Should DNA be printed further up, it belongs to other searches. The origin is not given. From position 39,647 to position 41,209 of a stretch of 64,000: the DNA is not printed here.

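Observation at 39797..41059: Transglutaminase/papain-like protein translationally coupled (GTGA) to the final NRPS module: candidate off-loading or amide-forming enzyme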

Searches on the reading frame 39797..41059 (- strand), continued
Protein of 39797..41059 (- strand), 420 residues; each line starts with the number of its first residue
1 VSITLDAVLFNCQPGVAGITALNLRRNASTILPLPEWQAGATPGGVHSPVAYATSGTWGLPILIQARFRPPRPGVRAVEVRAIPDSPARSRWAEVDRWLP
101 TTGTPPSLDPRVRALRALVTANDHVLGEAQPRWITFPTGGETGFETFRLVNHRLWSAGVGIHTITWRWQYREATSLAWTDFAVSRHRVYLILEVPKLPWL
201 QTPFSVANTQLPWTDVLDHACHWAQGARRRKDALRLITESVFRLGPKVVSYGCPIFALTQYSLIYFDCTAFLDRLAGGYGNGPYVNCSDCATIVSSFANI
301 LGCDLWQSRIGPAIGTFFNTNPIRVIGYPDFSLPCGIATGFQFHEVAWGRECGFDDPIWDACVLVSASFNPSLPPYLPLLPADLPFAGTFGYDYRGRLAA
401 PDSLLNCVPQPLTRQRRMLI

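Call 22: find_related_loci(query=A1, collection=genome_contigs, flank=10000)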
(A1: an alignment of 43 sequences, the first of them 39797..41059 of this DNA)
Query A1 (420 aa) in genome_contigs; peptide patterns used: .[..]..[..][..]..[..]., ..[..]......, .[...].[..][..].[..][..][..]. (x = any residue, [..] = any of these).
133 stretches matched a pattern; 98 encode a relative of the query (tblastn E <= 1e-3); the best 80 are kept; 80 distinct loci.
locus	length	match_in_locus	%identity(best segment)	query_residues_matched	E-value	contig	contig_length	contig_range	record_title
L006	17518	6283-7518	47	1-420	1e-113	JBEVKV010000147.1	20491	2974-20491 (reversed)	MAG: Pyrinomonadaceae bacterium isolate T4R1UO_autometa_bin_0001 T4R1UO_autometa_bin_0001_k133_1481496, whole genome sho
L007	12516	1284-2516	45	1-419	6e-113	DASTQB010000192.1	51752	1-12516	MAG TPA_asm: Pyrinomonadaceae bacterium isolate SMAG_U2212 k141_902110, whole genome shotgun sequence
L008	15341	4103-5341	46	1-420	2e-112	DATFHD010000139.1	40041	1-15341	MAG TPA_asm: Pyrinomonadaceae bacterium isolate SMAG_U8680 k141_1406546, whole genome shotgun sequence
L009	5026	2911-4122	45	1-420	7e-112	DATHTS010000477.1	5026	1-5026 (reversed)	MAG TPA_asm: Pyrinomonadaceae bacterium isolate SMAG_U16086 k141_1320709, whole genome shotgun sequence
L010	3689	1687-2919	45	1-419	2e-111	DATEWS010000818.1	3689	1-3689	MAG TPA_asm: Pyrinomonadaceae bacterium isolate SMAG_U8399 k141_19658, whole genome shotgun sequence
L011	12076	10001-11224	41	1-420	3e-108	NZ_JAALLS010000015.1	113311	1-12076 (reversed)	Fodinibius halophilus strain 2W32 Scaffold15, whole genome shotgun sequence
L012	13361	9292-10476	43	1-420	8e-108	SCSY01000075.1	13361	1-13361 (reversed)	MAG: Nitrospirae bacterium isolate FW300_bin.22 FW300_bin.22-42381, whole genome shotgun sequence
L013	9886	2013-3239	45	1-419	2e-107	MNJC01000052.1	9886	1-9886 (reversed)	MAG: Actinobacteria bacterium 13_1_20CM_4_69_9 13_1_20cm_4_scaffold_4353, whole genome shotgun sequence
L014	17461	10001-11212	46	1-420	8e-106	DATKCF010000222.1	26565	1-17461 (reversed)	MAG TPA_asm: Longimicrobiales bacterium isolate SMAG_U14439 k141_3619339, whole genome shotgun sequence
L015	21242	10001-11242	43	1-420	3e-104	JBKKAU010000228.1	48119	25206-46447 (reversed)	MAG: Thermoanaerobaculia bacterium isolate swi_bin.312 S1Ck127_15132451_flag_1_multi_10.0000_len_48119, whole genome sho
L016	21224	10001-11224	44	1-419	4e-103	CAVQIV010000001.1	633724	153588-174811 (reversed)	MAG: Thermoanaerobaculaceae bacterium isolate MFD10043.bin.2.76 genome assembly, contig: contig_15202, whole genome shot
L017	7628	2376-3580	49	1-419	5e-103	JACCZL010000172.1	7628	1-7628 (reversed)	MAG: Chloroflexota bacterium isolate MGR_bin229 SD2897-2912_k127_5612604, whole genome shotgun sequence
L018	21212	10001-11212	45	1-420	2e-102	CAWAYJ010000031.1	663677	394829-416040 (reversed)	MAG: uncultured Gemmatimonadales bacterium isolate MFD05684.bin.1.259 genome assembly, contig: contig_856, whole genome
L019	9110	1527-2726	46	1-420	1e-102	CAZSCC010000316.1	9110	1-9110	MAG TPA_asm: uncultured Planctomycetales bacterium isolate binchicken_co165_127 genome assembly, contig: k141_2468006, w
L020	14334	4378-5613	44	1-420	4e-102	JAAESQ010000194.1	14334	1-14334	MAG: bacterium isolate Ust_16 UstG_CONTIG527419, whole genome shotgun sequence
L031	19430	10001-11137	47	1-380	4e-97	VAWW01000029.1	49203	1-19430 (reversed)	MAG: Actinobacteria bacterium isolate AC_16 14_1009_16_40cm_scaffold_4728, whole genome shotgun sequence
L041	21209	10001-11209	42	3-420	5e-93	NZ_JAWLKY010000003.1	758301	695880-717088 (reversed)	Chitinophaga sp. YIM B06452 Scaffold3, whole genome shotgun sequence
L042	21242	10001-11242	42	1-420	4e-93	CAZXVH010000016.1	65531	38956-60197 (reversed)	MAG TPA_asm: uncultured Ardenticatenaceae bacterium isolate binchicken_co235_31 genome assembly, contig: NODE_1045_lengt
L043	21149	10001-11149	45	1-420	2e-109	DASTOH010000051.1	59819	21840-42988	MAG TPA_asm: Anaerolineales bacterium isolate SMAG_U2165 k141_775208, whole genome shotgun sequence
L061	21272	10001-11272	39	1-420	1e-88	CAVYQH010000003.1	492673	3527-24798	MAG: uncultured proteobacterium isolate MFD06229.bin.1.185 genome assembly, contig: contig_12090, whole genome shotgun s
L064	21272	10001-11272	39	1-420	9e-87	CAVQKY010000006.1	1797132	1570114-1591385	MAG: uncultured proteobacterium isolate MFD02840.bin.1.268 genome assembly, contig: contig_77337, whole genome shotgun s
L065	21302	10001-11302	38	1-411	7e-86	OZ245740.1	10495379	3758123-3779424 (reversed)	MAG: Limisphaerales bacterium isolate 18d4b110-818c-4cb3-93cd-e2494454740f genome assembly, chromosome: 1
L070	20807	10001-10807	52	154-419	7e-84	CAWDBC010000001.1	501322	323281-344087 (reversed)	MAG: uncultured Thermoleophilia bacterium isolate MFD01213.bin.2.54 genome assembly, contig: contig_13913, whole genome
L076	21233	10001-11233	41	3-407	3e-80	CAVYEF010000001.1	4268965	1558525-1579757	MAG: uncultured Alphaproteobacteria bacterium isolate MFD01213.bin.1.162 genome assembly, contig: contig_1158, whole gen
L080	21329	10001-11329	35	1-420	4e-79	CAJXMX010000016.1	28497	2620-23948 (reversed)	MAG TPA_asm: uncultured Opitutales bacterium isolate SRR6201619_bin.15_MetaBAT_v2.12.1_MAG genome assembly, contig: NODE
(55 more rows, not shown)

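Call 26: search_protein_representatives(alignment_id=A1)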
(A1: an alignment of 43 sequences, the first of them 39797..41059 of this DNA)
Query: 43 sequences, 404 profile positions. Proteins with E-value up to 0.001 (for the whole library): 1863; up to 1e-10: 1377; up to 1e-30: 614. The best 150 are listed.
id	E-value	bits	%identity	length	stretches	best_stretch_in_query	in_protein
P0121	2.3e-170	583.3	-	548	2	112-404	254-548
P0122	4.0e-169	579.2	-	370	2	117-404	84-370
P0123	3.2e-168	576.2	-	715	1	1-403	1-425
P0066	9.1e-167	571.5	-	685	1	1-404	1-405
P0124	6.3e-164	562.1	-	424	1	2-404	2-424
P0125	6.5e-162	555.5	-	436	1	3-403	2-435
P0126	3.9e-161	552.9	-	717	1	1-397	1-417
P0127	3.1e-152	523.6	-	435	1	1-404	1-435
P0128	8.7e-152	522.1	-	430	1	1-404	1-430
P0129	9.8e-152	521.9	-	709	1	1-403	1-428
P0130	8.7e-151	518.8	-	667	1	1-403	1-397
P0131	2.3e-150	517.5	-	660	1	1-402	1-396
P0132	8.0e-150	515.7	-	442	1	3-404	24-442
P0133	1.1e-149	515.2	-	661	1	1-400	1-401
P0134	4.8e-148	509.8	-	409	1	1-403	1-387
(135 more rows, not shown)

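Call 28: search_solved_structures(query=A1, max_evalue=10, show_alignments=4)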
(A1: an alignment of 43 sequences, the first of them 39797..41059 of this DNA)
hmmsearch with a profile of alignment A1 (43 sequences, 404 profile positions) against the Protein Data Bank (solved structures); distinct sequences matched with E-value up to 10: 1.
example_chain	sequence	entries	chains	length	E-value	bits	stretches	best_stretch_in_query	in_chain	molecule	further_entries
7qve_q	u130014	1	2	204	1.3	11.1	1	285-355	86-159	Proteasome subunit beta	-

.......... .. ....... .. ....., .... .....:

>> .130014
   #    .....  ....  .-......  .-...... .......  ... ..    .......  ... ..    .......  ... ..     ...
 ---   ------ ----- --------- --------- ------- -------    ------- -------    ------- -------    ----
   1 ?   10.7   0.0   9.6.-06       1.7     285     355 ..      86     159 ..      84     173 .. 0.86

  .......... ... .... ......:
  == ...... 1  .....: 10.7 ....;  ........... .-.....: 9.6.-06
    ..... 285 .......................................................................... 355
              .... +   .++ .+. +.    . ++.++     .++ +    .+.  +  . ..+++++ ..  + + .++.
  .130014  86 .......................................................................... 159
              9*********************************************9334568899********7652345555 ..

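Call 44: search_protein_families(library=pfam, proteins=[L041:5528-7960:+, L041:7923-9914:+, L041:12341-12733:+, L041:13161-14165:-, L011:7284-8420:+, L011:8660-9346:+, L011:5514-6179:-, L043:2231-7738:+, L003:7358-7990:+], max_evalue=0.001)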
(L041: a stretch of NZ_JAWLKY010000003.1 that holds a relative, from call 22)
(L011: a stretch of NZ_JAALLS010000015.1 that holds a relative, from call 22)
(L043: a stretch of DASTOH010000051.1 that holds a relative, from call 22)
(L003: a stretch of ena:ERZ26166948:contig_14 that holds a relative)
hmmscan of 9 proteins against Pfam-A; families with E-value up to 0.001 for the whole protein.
L041:5528-7960:+ (810 aa): 11 families
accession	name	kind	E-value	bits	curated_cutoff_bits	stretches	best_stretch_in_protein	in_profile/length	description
PF07568.18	HisKA_2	-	4.7e-25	87.9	22.3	1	607-680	1-74/76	Histidine kinase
PF02518.31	HATPase_c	-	1.8e-10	41.7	26.4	1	706-798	5-109/111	Histidine kinase-, DNA gyrase B-, and HSP90-like ATPase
PF13424.12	TPR_12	-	2.3e-09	37.7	30.1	1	282-345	8-73/77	Tetratricopeptide repeat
PF13181.12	TPR_8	-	2.5e-06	27.6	25.7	1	319-346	3-30/34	Tetratricopeptide repeat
PF13581.12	HATPase_c_2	-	2.7e-06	27.9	27.4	1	695-778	20-112/127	Histidine kinase-like ATPase domain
PF07719.23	TPR_2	-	6e-06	26.4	27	1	319-344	3-28/34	Tetratricopeptide repeat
PF13374.12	TPR_10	-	1.6e-05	25.2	27.5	0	321-346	6-31/42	Tetratricopeptide repeat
PF00515.34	TPR_1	-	1.9e-05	24.7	27.8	1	320-344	4-28/34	Tetratricopeptide repeat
PF13176.12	TPR_7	-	2.1e-05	24.7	27.9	0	321-346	3-28/36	Tetratricopeptide repeat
PF07536.20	HWE_HK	-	4.7e-05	24.5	22.8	1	607-660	1-52/83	HWE histidine kinase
PF13428.12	TPR_14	-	8.6e-05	23.3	23.5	0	320-354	4-38/44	Tetratricopeptide repeat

L041:7923-9914:+ (663 aa): 7 families
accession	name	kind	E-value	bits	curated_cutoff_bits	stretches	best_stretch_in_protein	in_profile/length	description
PF00158.32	Sigma54_activat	-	2.2e-71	239.4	20.2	1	352-518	1-167/168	Sigma-54 interaction domain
PF25601.1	AAA_lid_14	-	2.1e-26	92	27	1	524-607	1-84/87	AAA+ ATPase lid domain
PF00072.30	Response_reg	-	2.8e-19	69.7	30.2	1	27-137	1-111/111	Response regulator receiver domain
PF14532.12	Sigma54_activ_2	-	6.9e-17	62.4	25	1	353-523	1-138/138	Sigma-54 interaction domain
PF07728.20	AAA_5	-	1.6e-08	35.1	22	1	376-496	2-125/139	AAA domain (dynein-related subfamily)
PF02954.25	HTH_8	-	9.3e-05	22.5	22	1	614-655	4-42/42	Bacterial regulatory protein, Fis family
PF07724.20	AAA_2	-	0.00013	22.5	27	1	374-503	4-134/166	AAA domain (Cdc48 subfamily)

L041:12341-12733:+ (130 aa): 1 family
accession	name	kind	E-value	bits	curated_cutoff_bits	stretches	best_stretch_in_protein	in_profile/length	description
PF05973.20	Gp49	-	1.8e-18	66.8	23.9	1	23-105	8-89/90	Phage derived protein Gp49-like (DUF891)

L041:13161-14165:- (334 aa): 1 family
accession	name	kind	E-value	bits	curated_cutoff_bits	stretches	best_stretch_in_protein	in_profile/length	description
PF20138.4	DUF6528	-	6.1e-55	186.8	23.5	1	42-326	37-320/327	Family of unknown function (DUF6528)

L011:7284-8420:+ (378 aa): 1 family
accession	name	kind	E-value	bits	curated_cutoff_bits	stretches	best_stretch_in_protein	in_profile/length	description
PF00704.34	Glyco_hydro_18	-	1.4e-87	294.8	29.6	1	32-363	2-317/317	Glycosyl hydrolases family 18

L011:8660-9346:+ (228 aa): 1 family
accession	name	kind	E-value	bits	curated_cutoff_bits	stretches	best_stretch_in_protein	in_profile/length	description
PF13568.12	OMP_b-brl_2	-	6.4e-11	43.1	27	1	18-198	1-172/175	Outer membrane protein beta-barrel domain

L011:5514-6179:- (221 aa): 2 families
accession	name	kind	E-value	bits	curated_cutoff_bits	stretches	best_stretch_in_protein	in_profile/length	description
PF00149.33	Metallophos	-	3e-16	60.9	21.5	1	6-179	3-159/191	Calcineurin-like phosphoesterase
PF12850.12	Metallophos_2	-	0.00026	21.5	27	1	7-193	4-133/154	Calcineurin-like phosphoesterase superfamily domain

L043:2231-7738:+ (1836 aa): 4 families
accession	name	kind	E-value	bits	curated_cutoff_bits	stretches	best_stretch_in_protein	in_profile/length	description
PF01833.30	TIG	-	3.6e-09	36.9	20.9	1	1750-1835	1-82/84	IPT/TIG domain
PF01471.23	PG_binding_1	-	6.8e-08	33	23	1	362-414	5-57/57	Putative peptidoglycan binding domain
PF00691.25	OmpA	-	9.8e-07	29.5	27.2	1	266-329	5-65/98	OmpA family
PF13582.12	Reprolysin_3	-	0.00016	22.6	22.4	0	698-826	2-122/123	Metallo-peptidase family M12B Reprolysin-like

L003:7358-7990:+ (210 aa): 0 families

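Call 52: search_protein_families(library=pfam, alignment_id=A1, max_evalue=10)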
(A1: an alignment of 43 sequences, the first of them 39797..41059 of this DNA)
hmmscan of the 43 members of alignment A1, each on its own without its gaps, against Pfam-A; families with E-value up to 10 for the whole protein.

A. member 1, window:39797-41059:- (420 aa): 0 families

B. families by the number of members that match (of 43 scanned): 9 families
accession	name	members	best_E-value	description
PF01522.26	Polysacc_deac_1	3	0.018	Polysaccharide deacetylase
PF20314.3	DUF6610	2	0.24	Family of unknown function (DUF6610)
PF10604.15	Polyketide_cyc2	1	0.05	Polyketide cyclase / dehydrase and lipid transport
PF25374.1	Cadherin_FAT4_N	1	0.054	FAT4-like, N-terminal cadherin-like domain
PF07613.16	DUF1576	1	0.082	Protein of unknown function (DUF1576)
PF21775.3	PutA_1st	1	0.084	PutA, RHH domain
PF11336.14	DUF3138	1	0.23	Protein of unknown function (DUF3138)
PF13431.12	TPR_17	1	0.24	Tetratricopeptide repeat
PF15697.10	DUF4666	1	0.28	Domain of unknown function (DUF4666)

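Call 57: list_cluster_members(proteins=[P0001, P0270, P0023, P0028])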
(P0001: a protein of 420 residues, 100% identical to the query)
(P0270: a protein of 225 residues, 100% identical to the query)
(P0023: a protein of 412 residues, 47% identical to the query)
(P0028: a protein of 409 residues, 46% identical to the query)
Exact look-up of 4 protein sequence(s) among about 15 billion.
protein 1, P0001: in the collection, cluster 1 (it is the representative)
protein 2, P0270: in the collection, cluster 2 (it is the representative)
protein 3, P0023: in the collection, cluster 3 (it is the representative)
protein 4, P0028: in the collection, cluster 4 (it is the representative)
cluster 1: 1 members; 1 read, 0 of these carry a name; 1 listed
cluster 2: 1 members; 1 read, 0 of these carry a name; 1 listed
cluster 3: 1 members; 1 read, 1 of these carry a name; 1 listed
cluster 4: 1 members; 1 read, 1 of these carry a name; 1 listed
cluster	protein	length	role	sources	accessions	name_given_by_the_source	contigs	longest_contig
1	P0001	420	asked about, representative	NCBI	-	-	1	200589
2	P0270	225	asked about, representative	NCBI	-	-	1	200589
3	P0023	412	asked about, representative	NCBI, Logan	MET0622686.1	MAG: hypothetical protein ABW250_06895 [Pyrinomonadaceae bacterium]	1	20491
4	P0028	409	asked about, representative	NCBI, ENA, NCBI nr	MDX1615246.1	MAG: hypothetical protein R3300_13110 [Candidatus Promineifilaceae bacterium] | hypothetical protein [Candidatus Promineifilaceae bacterium]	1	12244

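Call 58: fold_search(model_id=the predicted structure, library=pdb)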
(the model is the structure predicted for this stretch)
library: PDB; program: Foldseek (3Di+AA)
matches with E <= 10: 1542; with E <= 0.001: 40
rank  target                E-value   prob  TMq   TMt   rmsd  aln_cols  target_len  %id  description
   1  8oxx_A                2.4e-06  1.00  0.34  0.31  13.3       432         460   10  Transglutaminase 3 in complex with inhibitor Z-don and DH patient-derived Fab DH63-B02 (released 2023-10-18)
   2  8rmx_A                3.0e-06  1.00  0.39  0.36  11.5       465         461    9  Transglutaminase 3 in complex with DH patient-derived Fab DH63-A02 (released 2025-03-12)
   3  8rmy_A                1.0e-05  1.00  0.32  0.30  13.3       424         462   10  Transglutaminase 3 in complex with inhibitor Z-don and DH patient-derived Fab DH63-A02 (released 2025-03-12)
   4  8rmx_D                1.1e-05  1.00  0.36  0.34  11.2       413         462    9  Transglutaminase 3 in complex with DH patient-derived Fab DH63-A02 (released 2025-03-12)
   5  8rmy_D                1.2e-05  1.00  0.32  0.30  13.1       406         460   10  Transglutaminase 3 in complex with inhibitor Z-don and DH patient-derived Fab DH63-A02 (released 2025-03-12)
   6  5mhl_B                1.8e-05  1.00  0.36  0.24  11.4       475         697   10  FXIIIa in complex with the inhibitor Mi0621 (released 2017-12-20)
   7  4kty_A                2.1e-05  1.00  0.37  0.25  11.0       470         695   11  Fibrin-stabilizing factor with a bound ligand (released 2013-12-04)
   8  8oxw_A                2.5e-05  1.00  0.35  0.24  10.5       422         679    9  Transglutaminase 3 in complex with DH patient-derived Fab DH63-B02 (released 2023-10-18)
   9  8oxv_A                2.5e-05  1.00  0.33  0.22  13.5       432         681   10  Transglutaminase 3 zymogen in complex with DH patient-derived Fab DH63-B02 (released 2023-10-18)
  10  9bc3_A                2.8e-05  1.00  0.38  0.37   8.4       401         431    9  Transglutaminase 2 - Alternate state (released 2024-07-03)
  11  4kty_B                3.1e-05  1.00  0.36  0.23  11.4       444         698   10  Fibrin-stabilizing factor with a bound ligand (released 2013-12-04)
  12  1l9m_B                3.3e-05  1.00  0.34  0.23  10.6       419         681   10  Three-dimensional structure of the human transglutaminase 3 enzyme: binding of calcium ions change structure for activ (released 2002-05-29)
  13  8tr9                  3.8e-05  0.99  0.31  0.21  12.6       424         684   12  Cryo-EM structure of transglutaminase 2 bound to GDP (released 2024-07-31)
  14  9bc4_A                4.0e-05  1.00  0.34  0.34   8.9       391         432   10  Transglutaminase 2 - Intermediate State (released 2024-07-03)
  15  5mho_B                4.8e-05  1.00  0.35  0.24  11.2       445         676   11  FXIIIa in complex with the inhibitor ZED2369 (released 2017-12-20)
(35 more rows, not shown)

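Call 63: search_protein_families(library=padloc, proteins=[window:39797-41059:-, L041:9998-11212:+, L041:11231-11962:+, L003:7358-7990:+], max_evalue=0.1)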
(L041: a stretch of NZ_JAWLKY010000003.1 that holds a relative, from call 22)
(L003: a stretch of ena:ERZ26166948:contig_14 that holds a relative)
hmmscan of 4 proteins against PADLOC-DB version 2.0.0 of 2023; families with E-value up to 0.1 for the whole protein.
window:39797-41059:- (420 aa): 0 families

L041:9998-11212:+ (404 aa): 0 families

L041:11231-11962:+ (243 aa): 0 families

L003:7358-7990:+ (210 aa): 0 families

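Call 72: search_dna_similar(query=window:39797-41059:-, collection=plasmids, mode=protein, max_rows=25)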
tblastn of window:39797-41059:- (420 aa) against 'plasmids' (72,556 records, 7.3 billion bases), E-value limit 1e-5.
No match.
